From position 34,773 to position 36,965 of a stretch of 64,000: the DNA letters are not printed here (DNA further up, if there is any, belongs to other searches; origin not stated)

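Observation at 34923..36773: PHP phosphoesterase fused to only the N-terminal Rossmann half of a GT4 glycosyltransferase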

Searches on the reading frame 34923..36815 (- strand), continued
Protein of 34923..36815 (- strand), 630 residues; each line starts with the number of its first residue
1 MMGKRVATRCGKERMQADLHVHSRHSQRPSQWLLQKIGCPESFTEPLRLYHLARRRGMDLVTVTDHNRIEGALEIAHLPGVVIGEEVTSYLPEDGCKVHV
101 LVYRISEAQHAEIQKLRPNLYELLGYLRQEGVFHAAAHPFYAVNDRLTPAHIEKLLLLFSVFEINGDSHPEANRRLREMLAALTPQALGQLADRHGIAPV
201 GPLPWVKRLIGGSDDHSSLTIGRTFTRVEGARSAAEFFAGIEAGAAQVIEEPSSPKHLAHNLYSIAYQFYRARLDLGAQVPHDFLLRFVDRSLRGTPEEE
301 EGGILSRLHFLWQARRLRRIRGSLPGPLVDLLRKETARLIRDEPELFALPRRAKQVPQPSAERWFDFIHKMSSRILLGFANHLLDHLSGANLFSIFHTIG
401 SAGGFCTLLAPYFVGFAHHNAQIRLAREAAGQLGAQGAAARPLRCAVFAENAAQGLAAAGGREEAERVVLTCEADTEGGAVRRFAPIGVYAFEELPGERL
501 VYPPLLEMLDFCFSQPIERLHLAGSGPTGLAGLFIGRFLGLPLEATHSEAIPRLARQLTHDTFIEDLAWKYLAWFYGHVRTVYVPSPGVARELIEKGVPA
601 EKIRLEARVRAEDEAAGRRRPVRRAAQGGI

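Call 19: find_encoding_contigs(protein=P0040, flank=10000, max_places=1)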
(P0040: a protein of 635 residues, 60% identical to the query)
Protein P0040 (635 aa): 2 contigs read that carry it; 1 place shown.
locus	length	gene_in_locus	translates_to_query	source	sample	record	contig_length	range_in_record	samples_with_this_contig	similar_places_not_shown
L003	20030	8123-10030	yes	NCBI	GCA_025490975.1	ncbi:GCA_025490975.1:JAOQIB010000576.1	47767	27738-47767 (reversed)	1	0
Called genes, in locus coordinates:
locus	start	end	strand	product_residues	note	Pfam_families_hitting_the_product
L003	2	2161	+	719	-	?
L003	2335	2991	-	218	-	PF01895:PhoU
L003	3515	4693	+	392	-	PF13638:PIN_4, PF00270:DEAD (faint), PF02562:PhoH, PF13604:AAA_30 (weak)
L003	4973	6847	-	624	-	PF19576:Acyltransf_2, PF13444:Acetyltransf_5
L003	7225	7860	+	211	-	PF01810:LysE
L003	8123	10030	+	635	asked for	PF13439:Glyco_transf_4 (faint)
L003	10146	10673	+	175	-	PF14378:PAP2_3 (weak), PF01569:PAP2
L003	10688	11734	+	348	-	PF13528:Glyco_trans_1_3, PF13579:Glyco_trans_4_4 (faint)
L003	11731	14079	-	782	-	PF01326:PPDK_N, PF27448:Rph_4th, PF00391:PEP-utilizers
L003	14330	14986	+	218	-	PF01145:Band_7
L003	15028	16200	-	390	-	PF06925:MGDG_synth, PF04101:Glyco_tran_28_C (weak), PF00534:Glycos_transf_1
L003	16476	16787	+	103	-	-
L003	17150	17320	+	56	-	-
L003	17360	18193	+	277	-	PF00702:Hydrolase, PF13419:HAD_2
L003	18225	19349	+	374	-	PF00266:Aminotran_5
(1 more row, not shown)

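Call 20: find_encoding_contigs(protein=P0050, flank=10000, max_places=1)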
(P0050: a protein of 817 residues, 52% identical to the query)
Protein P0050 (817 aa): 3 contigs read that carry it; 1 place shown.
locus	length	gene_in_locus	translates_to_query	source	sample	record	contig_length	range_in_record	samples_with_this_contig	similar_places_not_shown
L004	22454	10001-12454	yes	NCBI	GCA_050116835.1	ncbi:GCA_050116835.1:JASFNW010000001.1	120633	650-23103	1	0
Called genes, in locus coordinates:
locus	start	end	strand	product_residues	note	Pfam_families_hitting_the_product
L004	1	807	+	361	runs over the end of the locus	PF02665:Nitrate_red_gam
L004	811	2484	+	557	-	PF13237:Fer4_10 (faint), PF13183:Fer4_8, PF13534:Fer4_17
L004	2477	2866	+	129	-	-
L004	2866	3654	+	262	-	PF12837:Fer4_6 (faint), PF12838:Fer4_7 (weak), PF13187:Fer4_9 (weak), PF13237:Fer4_10 (faint), PF13247:Fer4_11, PF00037:Fer4 (weak)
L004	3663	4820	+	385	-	PF03916:NrfD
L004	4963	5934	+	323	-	PF01797:Y1_Tnp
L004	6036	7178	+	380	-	PF01637:ATPase_2, PF13173:AAA_14 (faint)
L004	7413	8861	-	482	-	PF05598:DUF772, PF01609:DDE_Tnp_1, PF13751:DDE_Tnp_1_6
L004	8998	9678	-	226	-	PF01895:PhoU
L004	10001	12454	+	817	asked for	PF13524:Glyco_trans_1_2 (faint), PF13439:Glyco_transf_4, PF13579:Glyco_trans_4_4 (faint), PF20706:GT4-conflict, PF00534:Glycos_transf_1, PF13692:Glyco_trans_1_4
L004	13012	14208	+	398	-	PF13638:PIN_4, PF02562:PhoH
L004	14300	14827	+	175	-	PF01569:PAP2, PF14378:PAP2_3 (weak)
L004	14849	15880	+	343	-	PF13528:Glyco_trans_1_3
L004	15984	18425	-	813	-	PF01326:PPDK_N, PF27448:Rph_4th, PF00391:PEP-utilizers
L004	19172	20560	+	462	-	PF12501:DUF3708, PF00528:BPD_transp_1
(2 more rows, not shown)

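Call 21: find_encoding_contigs(protein=P0078, flank=10000, max_places=1)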
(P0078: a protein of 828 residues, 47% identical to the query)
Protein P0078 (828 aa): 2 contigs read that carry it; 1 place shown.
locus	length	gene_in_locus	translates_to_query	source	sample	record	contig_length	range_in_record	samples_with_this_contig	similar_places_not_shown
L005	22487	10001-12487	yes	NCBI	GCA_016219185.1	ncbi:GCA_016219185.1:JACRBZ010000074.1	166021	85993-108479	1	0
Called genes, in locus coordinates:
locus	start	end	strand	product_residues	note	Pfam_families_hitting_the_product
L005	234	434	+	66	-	-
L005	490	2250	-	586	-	PF13687:DUF4153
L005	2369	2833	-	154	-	PF06445:GyrI-like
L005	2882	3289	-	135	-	PF08238:Sel1 (faint)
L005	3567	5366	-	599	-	PF00144:Beta-lactamase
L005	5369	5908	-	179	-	PF00132:Hexapep (weak), PF25084:LbH_EIF2B (faint)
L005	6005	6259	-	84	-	PF01810:LysE (weak)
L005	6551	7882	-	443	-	PF13638:PIN_4, PF02562:PhoH, PF13604:AAA_30 (faint)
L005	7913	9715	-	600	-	PF19576:Acyltransf_2, PF13444:Acetyltransf_5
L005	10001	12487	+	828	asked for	PF13439:Glyco_transf_4, PF20706:GT4-conflict, PF00534:Glycos_transf_1, PF13692:Glyco_trans_1_4, PF13524:Glyco_trans_1_2 (faint)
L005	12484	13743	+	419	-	PF04055:Radical_SAM, PF13353:Fer4_12 (weak)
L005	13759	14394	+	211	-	PF01810:LysE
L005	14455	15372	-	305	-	PF00989:PAS, PF13426:PAS_9, PF00990:GGDEF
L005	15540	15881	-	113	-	PF20068:Amphi-Trp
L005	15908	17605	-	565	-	PF17200:sCache_2, PF08269:dCache_2, PF17201:Cache_3-Cache_2, PF00015:MCPsignal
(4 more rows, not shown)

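Call 22: find_encoding_contigs(protein=P0093, flank=10000, max_places=1)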
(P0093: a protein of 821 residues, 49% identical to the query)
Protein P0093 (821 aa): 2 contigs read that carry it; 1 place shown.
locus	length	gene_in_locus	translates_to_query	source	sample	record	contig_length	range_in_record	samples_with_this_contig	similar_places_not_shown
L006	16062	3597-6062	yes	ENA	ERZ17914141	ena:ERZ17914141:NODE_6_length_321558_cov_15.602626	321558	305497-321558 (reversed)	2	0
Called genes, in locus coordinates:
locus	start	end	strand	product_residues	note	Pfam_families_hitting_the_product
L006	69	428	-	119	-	PF19991:HMA_2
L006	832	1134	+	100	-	PF17195:DUF5132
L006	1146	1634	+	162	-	PF19991:HMA_2 (faint)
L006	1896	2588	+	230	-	PF13578:Methyltransf_24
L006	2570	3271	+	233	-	PF02666:PS_Dcarbxylase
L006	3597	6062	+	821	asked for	PF13439:Glyco_transf_4, PF13579:Glyco_trans_4_4, PF20706:GT4-conflict, PF00534:Glycos_transf_1, PF13692:Glyco_trans_1_4, PF13524:Glyco_trans_1_2 (weak)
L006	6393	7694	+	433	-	PF13638:PIN_4, PF02562:PhoH, PF13245:AAA_19 (faint), PF13604:AAA_30, PF13401:AAA_22 (weak)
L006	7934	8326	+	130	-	PF01258:zf-dskA_traR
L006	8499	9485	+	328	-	PF12849:PBP_like_2, PF12727:PBP_like (weak)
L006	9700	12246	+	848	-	PF00528:BPD_transp_1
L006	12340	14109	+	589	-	PF00528:BPD_transp_1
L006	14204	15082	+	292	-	PF02463:SMC_N (faint), PF00005:ABC_tran, PF13304:AAA_21 (weak)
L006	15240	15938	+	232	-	PF01895:PhoU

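Call 23: find_encoding_contigs(protein=P0106, flank=10000, max_places=1)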
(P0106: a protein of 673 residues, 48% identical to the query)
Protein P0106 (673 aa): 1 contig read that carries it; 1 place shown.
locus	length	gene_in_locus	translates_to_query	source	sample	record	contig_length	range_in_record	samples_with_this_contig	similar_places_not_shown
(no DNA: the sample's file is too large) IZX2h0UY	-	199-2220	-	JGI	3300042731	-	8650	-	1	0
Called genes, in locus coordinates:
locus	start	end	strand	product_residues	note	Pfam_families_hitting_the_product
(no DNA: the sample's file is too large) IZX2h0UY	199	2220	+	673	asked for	PF13439:Glyco_transf_4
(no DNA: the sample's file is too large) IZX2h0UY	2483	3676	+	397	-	PF13638:PIN_4, PF02562:PhoH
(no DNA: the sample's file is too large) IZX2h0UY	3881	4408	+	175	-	PF01569:PAP2, PF14378:PAP2_3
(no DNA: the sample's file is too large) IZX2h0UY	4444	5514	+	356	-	PF13528:Glyco_trans_1_3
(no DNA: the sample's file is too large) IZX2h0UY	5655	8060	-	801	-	PF01326:PPDK_N, PF27448:Rph_4th, PF00391:PEP-utilizers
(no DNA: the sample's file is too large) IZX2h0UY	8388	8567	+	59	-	-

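Call 26: find_related_loci(query=A1, collection=genome_contigs, flank=8000)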
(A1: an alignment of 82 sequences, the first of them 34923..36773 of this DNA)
Query A1 (616 aa) in genome_contigs; peptide patterns used: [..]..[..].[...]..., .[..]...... (x = any residue, [..] = any of these).
600 stretches matched a pattern (row limit reached: there are more); 585 encode a relative of the query (tblastn E <= 1e-3); the best 80 are kept; 80 distinct loci.
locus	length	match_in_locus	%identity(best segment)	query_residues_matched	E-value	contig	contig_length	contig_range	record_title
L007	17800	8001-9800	76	1-600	0e+0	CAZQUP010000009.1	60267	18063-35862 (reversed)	MAG TPA_asm: uncultured Desulfatibacillum sp. isolate SRP290908_co1_394 genome assembly, contig: NODE_495_length_60267_c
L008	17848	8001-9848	74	1-616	0e+0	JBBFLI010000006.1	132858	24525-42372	MAG: Desulfobacterales bacterium isolate Uz-U4-21 NODE_6_length_132858_cov_8.249689, whole genome shotgun sequence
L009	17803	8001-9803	76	1-600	0e+0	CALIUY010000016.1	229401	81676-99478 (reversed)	MAG: uncultured Desulfobacterales bacterium isolate R1_Bin_MAXBIN__047_sub_1 genome assembly, contig: c_000002634131, wh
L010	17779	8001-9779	66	1-591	0e+0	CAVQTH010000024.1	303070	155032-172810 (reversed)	MAG: uncultured delta proteobacterium isolate MFD00032.bin.2.163 genome assembly, contig: contig_15774, whole genome sho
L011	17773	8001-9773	64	1-590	0e+0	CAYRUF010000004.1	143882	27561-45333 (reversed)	MAG TPA_asm: uncultured Desulfatibacillum sp. isolate binchicken_co107_359 genome assembly, contig: NODE_220_length_1438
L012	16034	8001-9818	65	1-604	0e+0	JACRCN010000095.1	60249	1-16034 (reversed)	MAG: Deltaproteobacteria bacterium isolate NC_groundwater_1647_Pr3_B-0.1um_60_22 SR-2_scaffold_141_3334723, whole genome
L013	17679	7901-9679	64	1-591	0e+0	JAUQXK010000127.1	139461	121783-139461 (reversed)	MAG: Desulfobacterales bacterium isolate BIN27 contig_231139, whole genome shotgun sequence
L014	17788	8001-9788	61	1-591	0e+0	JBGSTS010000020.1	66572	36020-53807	MAG: Desulfobacterales bacterium isolate JTS-AC413 k141_2465401, whole genome shotgun sequence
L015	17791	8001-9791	60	1-591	0e+0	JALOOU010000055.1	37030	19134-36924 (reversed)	MAG: Desulfobacterales bacterium isolate Prado111 scaffold_1431, whole genome shotgun sequence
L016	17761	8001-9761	65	1-591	0e+0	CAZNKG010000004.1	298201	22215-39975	MAG TPA_asm: uncultured Desulfatibacillum sp. isolate binchicken_co107_295 genome assembly, contig: NODE_39_length_29820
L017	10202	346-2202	59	1-606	0e+0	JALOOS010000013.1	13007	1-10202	MAG: Desulfobacterales bacterium isolate Prado109 scaffold_4273, whole genome shotgun sequence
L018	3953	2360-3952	68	1-529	0e+0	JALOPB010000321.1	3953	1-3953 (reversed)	MAG: Desulfobacterales bacterium isolate Prado118 scaffold_68590, whole genome shotgun sequence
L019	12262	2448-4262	52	1-591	0e+0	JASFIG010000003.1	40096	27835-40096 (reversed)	MAG: Desulfobacterales bacterium isolate D0608S12metaG_Bin_143 D0608S12metaG_FD_scaffold_8_c1, whole genome shotgun sequ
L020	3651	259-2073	51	1-591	0e+0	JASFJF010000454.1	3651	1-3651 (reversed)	MAG: Desulfobacterales bacterium isolate D0608S20remetaG_sub_Bin_263 D0608S20remetaG_FD_scaffold_13958_c1, whole genome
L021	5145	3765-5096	67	1-445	0e+0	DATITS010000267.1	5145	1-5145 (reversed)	MAG TPA_asm: Desulfobacterales bacterium isolate SMAG_U15961 k141_88509, whole genome shotgun sequence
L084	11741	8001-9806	46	1-594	8e-173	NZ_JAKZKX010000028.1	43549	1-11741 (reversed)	Fundidesulfovibrio agrisoli strain SG106 Scaffold28, whole genome shotgun sequence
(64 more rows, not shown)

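Call 31: search_solved_structures(query=A1, max_evalue=0.01, show_alignments=0)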
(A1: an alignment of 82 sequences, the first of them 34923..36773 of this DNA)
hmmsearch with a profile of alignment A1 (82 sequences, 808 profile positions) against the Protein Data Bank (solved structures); distinct sequences matched with E-value up to 0.01: 87 (the best 60 are shown).
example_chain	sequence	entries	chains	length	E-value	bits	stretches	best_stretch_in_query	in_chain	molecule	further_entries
6kih_A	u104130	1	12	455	1.2e-18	70.2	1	577-789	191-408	Tll1590 protein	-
2jjm_A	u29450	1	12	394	2.5e-18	69.1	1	576-793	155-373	GLYCOSYL TRANSFERASE, GROUP 1 FAMILY PROTEIN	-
3mbo_A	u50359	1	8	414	2.8e-18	68.9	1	576-793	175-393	Glycosyltransferase, group 1 family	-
3c4q_A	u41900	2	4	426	2.1e-17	66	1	576-794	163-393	Predicted glycosyltransferases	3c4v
3c48_A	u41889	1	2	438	2.3e-17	65.9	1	577-794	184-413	Predicted glycosyltransferases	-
3oka_A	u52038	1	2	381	4.4e-17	65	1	605-787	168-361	GDP-mannose-dependent alpha-(1-6)-phosphatidylinositol monomannoside mannosyltransferase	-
3okc_A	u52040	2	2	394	4.5e-17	65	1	605-787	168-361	GDP-mannose-dependent alpha-(1-6)-phosphatidylinositol monomannoside mannosyltransferase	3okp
5d00_A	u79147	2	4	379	3.1e-16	62.2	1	513-795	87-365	N-acetyl-alpha-D-glucosaminyl L-malate synthase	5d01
6tvp_A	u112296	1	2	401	3.4e-14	55.4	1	596-800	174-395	Alpha-maltose-1-phosphate synthase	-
6n1x_A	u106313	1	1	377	1.4e-13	53.5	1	602-796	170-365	Glycosyltransferase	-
6d9t_A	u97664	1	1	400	1.4e-13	53.4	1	602-798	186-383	Glycosyl transferase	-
2f9f_A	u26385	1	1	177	6.2e-13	51.3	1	635-776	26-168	first mannosyl transferase (wbaZ-1)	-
7ec7_A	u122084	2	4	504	8.2e-13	50.9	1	630-799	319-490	Glycosyl transferase, group 1 family protein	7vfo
7ec3_A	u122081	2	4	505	8.2e-13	50.9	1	630-799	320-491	Glycosyl transferase, group 1 family protein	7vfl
7ec1_A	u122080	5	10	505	8.2e-13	50.9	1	630-799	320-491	Glycosyl transferase, group 1 family protein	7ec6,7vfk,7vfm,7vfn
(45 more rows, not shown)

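Call 32: search_solved_structures(query=window:34923-36773:-, max_evalue=1, show_alignments=2)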
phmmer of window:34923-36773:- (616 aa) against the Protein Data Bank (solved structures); distinct sequences matched with E-value up to 1: 5.
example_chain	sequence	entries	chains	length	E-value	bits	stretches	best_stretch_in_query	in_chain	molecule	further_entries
2eeg_A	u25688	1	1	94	0.078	14.8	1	180-218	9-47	PDZ and LIM domain protein 4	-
2v1w_A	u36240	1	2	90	0.1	14.4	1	181-218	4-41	PDZ AND LIM DOMAIN PROTEIN 4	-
4q2o_A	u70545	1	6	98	0.14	14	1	181-217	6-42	PDZ and LIM domain protein 4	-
9f6s_A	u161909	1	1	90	0.44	12.3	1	175-210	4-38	PDZ and LIM domain protein 5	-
1wjl_A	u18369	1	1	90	0.93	11.3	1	181-219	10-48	Cypher protein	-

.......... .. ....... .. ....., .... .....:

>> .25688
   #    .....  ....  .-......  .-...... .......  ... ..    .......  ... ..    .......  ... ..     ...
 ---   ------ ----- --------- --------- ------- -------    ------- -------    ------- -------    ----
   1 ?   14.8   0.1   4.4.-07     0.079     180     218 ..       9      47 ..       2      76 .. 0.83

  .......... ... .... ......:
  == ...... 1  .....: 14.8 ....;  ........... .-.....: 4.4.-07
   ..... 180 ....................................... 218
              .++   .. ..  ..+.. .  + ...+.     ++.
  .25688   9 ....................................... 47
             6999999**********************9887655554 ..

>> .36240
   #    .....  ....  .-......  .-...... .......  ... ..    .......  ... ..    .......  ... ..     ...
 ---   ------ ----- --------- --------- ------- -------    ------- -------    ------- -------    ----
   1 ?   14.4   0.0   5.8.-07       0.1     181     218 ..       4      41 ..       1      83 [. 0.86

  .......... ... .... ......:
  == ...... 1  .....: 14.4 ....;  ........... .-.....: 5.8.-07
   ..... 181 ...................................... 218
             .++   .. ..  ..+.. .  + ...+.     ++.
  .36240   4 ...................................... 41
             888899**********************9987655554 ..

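Call 33: predict_structure(alignment_id=A1)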
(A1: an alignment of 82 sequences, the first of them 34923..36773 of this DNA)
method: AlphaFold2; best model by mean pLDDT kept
length: 616 residues; sequences in the alignment: 82
mean_pLDDT: 85.7   pTM: 0.84
mean pLDDT of the five models: 85.7, 85.1, 83.7, 83.6, 83.0
residues with pLDDT >= 90: 364; 70-90: 159; 50-70: 64; < 50: 29
segments of 3 or more residues with pLDDT < 50: 285-289, 339-341, 598-616
pLDDT, mean of each block of 10 residues (from residue 1): 96 76 83 94 96 96 98 97 97 98 98 98 90 95 98 93 95 96 92 95 83 98 97 94 91 85 81 85 53 54 52 72 83 67 72 91 86 68 70 85 92 90 67 93 75 89 84 92 91 95 94 95 94 93 88 94 96 96 97 62 40 33
secondary structure, 60 per line:
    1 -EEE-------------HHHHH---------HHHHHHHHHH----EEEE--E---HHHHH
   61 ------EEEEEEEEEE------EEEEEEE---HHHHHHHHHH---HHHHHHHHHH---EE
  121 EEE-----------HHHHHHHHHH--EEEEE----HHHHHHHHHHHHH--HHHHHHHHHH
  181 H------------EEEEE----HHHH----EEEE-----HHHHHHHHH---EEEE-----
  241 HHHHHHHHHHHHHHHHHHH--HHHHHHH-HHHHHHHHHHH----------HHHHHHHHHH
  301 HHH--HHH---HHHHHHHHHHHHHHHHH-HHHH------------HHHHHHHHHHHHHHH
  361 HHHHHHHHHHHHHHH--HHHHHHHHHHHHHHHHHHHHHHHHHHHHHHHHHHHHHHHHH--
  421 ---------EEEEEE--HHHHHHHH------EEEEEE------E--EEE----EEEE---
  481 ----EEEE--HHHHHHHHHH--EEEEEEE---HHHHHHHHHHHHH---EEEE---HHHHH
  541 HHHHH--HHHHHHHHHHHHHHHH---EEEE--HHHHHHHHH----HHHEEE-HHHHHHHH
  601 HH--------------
elements in order: E2-4 H18-22 H32-41 E46-49 H56-60 E67-76 E83-89 H93-102 H106-115 E119-123 H135-144 E147-151 H156-168 H171-181 E194-198 H203-206 E211-214 H220-228 E232-235 H241-259 H262-268 H270-280 H291-303 H312-328 H330-333 H346-375 H378-418 E430-435 H438-445 E452-457 E467-469 E474-477 E485-488 H491-500 E503-509 H513-525 E529-532 H536-545 H548-563 E567-570 H573-581 E589-591 H593-602

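Call 35: find_encoding_contigs(protein=P0002, flank=5000, max_places=1)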
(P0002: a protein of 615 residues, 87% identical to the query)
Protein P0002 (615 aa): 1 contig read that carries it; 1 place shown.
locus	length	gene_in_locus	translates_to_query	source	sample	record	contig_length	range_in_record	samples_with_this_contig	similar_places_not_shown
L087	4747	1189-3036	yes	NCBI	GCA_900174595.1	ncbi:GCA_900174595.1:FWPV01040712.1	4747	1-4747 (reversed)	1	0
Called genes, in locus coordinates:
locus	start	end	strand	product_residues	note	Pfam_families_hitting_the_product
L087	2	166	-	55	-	?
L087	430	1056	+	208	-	PF01810:LysE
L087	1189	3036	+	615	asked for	PF13439:Glyco_transf_4, PF13579:Glyco_trans_4_4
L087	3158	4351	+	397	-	PF13638:PIN_4, PF02562:PhoH, PF13245:AAA_19 (faint), PF13604:AAA_30 (weak)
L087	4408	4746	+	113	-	?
